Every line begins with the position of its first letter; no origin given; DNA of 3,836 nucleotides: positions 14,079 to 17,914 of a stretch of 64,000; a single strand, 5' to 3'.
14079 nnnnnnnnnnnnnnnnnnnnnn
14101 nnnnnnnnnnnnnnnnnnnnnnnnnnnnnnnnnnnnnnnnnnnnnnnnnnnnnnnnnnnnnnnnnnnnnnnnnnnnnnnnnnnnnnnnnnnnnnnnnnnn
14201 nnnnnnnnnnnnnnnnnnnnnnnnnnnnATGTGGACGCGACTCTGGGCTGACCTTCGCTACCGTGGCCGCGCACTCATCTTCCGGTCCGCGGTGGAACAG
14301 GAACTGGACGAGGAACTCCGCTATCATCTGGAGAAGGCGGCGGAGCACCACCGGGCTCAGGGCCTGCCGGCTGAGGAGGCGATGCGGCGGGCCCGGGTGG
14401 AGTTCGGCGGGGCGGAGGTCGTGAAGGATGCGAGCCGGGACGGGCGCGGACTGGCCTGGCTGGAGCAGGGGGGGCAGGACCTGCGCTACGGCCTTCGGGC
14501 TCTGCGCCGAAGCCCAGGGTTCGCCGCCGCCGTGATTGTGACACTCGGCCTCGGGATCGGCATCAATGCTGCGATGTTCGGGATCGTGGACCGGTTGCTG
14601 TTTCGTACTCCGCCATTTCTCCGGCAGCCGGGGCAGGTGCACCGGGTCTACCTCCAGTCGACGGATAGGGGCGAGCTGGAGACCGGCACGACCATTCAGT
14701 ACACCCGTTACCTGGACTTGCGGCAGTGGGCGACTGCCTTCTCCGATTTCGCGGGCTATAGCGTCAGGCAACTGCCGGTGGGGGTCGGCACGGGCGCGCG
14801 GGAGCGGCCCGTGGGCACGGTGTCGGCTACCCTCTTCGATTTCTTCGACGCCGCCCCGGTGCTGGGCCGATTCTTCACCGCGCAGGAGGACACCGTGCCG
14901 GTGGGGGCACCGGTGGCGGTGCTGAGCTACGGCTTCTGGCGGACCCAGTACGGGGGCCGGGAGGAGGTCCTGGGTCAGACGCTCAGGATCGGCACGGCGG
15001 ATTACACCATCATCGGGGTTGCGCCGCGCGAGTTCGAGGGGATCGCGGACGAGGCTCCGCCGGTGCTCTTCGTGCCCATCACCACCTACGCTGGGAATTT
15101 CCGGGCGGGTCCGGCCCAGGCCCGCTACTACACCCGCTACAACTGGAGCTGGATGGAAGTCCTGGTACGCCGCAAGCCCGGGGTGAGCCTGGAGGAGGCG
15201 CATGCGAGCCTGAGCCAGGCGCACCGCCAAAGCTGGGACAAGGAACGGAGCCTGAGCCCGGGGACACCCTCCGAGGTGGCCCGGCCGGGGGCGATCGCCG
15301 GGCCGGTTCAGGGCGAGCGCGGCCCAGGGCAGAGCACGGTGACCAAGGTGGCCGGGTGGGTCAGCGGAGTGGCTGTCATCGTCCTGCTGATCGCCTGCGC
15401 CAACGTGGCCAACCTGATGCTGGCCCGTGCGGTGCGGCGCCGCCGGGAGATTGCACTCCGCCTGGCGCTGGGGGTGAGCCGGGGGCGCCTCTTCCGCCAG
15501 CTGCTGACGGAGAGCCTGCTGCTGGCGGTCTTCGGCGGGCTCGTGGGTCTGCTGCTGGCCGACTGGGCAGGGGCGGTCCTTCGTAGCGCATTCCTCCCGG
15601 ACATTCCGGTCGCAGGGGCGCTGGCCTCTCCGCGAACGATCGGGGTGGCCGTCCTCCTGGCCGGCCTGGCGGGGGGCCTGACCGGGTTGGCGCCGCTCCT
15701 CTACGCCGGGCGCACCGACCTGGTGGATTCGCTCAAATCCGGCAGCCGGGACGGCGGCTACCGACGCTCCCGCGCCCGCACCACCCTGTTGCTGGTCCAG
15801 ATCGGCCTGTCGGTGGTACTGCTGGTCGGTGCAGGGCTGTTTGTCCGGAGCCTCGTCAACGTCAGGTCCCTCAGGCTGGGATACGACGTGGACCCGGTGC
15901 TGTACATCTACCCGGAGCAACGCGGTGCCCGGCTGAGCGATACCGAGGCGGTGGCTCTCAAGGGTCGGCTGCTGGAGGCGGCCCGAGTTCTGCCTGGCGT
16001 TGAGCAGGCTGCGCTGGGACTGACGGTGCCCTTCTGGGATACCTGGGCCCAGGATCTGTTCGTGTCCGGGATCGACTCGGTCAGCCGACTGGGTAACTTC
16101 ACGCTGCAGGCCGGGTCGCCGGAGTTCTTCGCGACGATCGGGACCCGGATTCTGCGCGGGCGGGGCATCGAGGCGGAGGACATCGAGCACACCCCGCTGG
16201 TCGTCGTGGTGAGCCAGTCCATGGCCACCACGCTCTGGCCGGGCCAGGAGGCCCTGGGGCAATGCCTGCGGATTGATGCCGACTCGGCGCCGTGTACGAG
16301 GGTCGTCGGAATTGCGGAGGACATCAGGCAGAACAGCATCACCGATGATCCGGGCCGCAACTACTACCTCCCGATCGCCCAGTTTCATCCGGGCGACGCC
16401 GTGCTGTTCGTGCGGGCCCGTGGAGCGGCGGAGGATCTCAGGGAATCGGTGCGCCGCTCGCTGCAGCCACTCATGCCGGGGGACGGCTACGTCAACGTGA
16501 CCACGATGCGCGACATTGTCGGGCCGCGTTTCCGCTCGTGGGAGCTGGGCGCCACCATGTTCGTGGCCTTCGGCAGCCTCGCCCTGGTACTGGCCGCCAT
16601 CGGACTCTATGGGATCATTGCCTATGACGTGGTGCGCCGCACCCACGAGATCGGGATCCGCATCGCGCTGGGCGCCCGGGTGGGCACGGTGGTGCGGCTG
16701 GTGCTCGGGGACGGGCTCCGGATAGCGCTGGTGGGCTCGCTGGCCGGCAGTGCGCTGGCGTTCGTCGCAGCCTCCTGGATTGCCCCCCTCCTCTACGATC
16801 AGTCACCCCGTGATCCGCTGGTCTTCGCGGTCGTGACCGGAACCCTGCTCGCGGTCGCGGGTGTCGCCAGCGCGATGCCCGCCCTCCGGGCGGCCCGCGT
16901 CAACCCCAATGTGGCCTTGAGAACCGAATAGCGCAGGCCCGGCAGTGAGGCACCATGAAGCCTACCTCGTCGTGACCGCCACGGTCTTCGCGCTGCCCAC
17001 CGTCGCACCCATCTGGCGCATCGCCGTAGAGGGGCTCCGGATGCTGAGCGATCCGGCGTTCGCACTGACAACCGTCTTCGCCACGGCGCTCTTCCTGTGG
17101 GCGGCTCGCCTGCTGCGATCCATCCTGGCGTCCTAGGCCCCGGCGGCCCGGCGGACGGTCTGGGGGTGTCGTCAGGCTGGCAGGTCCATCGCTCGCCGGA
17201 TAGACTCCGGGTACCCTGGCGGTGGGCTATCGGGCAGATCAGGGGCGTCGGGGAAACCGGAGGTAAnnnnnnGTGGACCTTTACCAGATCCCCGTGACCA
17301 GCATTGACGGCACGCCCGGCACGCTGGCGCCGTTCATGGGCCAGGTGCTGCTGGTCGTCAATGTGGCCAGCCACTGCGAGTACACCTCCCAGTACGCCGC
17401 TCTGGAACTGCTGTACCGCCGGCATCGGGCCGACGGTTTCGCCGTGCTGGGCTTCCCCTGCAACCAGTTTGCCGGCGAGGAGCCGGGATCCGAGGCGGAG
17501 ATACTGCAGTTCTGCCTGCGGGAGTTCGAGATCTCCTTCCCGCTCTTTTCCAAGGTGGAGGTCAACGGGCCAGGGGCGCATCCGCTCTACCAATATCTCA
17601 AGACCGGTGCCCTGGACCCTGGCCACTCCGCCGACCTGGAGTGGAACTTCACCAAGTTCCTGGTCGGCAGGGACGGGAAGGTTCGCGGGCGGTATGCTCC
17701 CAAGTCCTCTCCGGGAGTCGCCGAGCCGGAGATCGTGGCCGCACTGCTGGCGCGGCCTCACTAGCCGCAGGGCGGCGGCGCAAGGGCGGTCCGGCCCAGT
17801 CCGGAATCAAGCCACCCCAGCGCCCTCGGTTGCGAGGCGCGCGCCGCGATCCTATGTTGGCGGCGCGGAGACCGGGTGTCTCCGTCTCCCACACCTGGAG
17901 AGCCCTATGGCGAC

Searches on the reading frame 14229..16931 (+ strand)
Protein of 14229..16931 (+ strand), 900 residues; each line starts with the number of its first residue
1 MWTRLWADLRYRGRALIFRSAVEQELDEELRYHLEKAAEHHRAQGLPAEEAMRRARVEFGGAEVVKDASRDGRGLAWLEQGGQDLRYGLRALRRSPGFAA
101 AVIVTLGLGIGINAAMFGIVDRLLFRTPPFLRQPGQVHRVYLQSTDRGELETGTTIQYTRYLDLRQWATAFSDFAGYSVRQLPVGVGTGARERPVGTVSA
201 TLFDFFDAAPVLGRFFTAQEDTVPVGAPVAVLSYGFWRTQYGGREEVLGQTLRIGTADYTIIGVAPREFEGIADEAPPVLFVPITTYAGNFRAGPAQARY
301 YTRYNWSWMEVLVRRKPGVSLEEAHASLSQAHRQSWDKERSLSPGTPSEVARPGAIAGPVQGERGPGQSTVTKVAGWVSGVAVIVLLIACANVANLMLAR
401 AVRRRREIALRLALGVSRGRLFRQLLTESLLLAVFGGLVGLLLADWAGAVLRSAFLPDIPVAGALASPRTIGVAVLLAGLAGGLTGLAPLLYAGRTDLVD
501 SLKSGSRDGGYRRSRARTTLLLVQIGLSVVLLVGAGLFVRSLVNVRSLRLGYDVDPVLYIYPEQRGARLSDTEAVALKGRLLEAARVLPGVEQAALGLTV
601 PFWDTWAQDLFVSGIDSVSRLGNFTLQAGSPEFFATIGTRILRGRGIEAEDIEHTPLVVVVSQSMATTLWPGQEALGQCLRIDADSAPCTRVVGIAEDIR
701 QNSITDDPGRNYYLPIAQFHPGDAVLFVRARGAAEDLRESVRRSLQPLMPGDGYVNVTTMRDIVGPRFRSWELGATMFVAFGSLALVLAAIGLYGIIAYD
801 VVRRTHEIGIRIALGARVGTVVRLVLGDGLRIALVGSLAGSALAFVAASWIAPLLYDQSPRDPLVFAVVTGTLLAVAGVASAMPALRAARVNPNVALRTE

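Call 13: search_protein_families(library=pfam, proteins=[window:14229-16931:+], max_evalue=0.001)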
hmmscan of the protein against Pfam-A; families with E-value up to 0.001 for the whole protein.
window:14229-16931:+ (900 aa): 2 families
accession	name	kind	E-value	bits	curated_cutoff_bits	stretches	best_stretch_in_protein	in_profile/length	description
PF12704.14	MacB_PCD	-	5.7e-37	128.4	27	2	102-330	4-206/207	MacB-like periplasmic core domain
PF02687.27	FtsX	-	3.6e-25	88.8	25.5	2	381-496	3-118/120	FtsX-like permease C-terminal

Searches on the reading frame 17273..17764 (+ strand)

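Call 13: search_protein_families(library=pfam, proteins=[window:17273-17764:+], max_evalue=0.001)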
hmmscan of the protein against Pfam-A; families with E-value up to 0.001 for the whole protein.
window:17273-17764:+ (163 aa): 1 family
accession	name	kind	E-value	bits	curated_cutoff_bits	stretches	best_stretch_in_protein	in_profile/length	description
PF00255.25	GSHPx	-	5.7e-35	119.6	27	1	3-110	1-108/108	Glutathione peroxidase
